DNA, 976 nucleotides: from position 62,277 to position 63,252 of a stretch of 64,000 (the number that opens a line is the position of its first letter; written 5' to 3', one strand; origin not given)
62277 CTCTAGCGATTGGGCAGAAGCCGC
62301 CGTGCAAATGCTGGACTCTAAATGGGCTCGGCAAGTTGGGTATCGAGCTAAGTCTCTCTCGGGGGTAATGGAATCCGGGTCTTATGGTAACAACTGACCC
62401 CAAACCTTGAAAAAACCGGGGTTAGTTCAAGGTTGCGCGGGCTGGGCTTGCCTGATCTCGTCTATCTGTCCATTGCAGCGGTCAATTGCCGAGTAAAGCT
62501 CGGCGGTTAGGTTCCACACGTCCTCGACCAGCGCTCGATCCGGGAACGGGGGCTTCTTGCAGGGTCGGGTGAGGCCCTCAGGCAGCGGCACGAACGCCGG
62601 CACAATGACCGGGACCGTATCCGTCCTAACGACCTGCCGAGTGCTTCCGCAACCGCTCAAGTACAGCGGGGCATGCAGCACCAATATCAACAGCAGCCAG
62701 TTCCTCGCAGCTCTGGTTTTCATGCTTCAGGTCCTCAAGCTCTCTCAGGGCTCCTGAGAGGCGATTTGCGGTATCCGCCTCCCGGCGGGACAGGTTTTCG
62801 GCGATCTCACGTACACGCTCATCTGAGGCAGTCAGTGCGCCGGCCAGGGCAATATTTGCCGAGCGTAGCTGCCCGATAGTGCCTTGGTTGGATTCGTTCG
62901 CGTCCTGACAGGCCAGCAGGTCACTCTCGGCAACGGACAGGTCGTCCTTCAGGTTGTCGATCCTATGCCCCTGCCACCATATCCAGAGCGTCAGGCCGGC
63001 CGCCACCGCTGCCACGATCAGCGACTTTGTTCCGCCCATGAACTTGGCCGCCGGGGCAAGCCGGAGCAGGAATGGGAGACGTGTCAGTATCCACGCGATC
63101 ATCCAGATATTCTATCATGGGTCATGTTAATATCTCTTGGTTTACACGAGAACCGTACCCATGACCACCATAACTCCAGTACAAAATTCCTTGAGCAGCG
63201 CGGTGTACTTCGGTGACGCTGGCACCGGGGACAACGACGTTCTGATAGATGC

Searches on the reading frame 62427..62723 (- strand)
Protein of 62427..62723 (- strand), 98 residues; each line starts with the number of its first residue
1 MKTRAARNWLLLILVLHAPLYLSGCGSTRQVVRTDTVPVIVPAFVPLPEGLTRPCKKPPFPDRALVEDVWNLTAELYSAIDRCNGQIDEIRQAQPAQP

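Call 86: search_protein_families(library=phrogs, proteins=[window:62427-62723:-], max_evalue=0.01)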
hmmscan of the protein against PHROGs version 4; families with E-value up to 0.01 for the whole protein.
window:62427-62723:- (98 aa): 4 families
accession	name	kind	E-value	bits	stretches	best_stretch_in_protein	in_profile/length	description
phrog_456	-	lysis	7.5e-16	58.7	1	8-94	10-87/102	Rz-like spanin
phrog_11951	-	lysis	5.7e-07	31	1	12-96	4-90/97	Rz-like spanin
phrog_3001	-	lysis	2.6e-05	25.1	1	45-92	4-51/70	Rz-like spanin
phrog_3198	-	lysis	0.0016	18.9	1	11-37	6-32/68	Rz-like spanin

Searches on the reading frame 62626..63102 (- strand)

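Call 58: search_protein_families(library=pfam, proteins=[window:62626-63102:-], max_evalue=0.001)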
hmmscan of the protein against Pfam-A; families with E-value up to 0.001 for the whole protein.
window:62626-63102:- (158 aa): 0 families

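Call 86: search_protein_families(library=phrogs, proteins=[window:62626-63102:-], max_evalue=0.01)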
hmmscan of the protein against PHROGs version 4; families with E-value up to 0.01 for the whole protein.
window:62626-63102:- (158 aa): 4 families
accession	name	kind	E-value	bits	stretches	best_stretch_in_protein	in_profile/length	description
phrog_89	-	lysis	2.5e-07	31.7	1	29-154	5-115/143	Rz-like spanin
phrog_214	-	lysis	5.7e-05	24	1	25-98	10-83/176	Rz-like spanin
phrog_739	-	lysis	6.8e-05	24.1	1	26-96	7-77/122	Rz-like spanin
phrog_5975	-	unknown function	0.0013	19.5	1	28-100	27-101/182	-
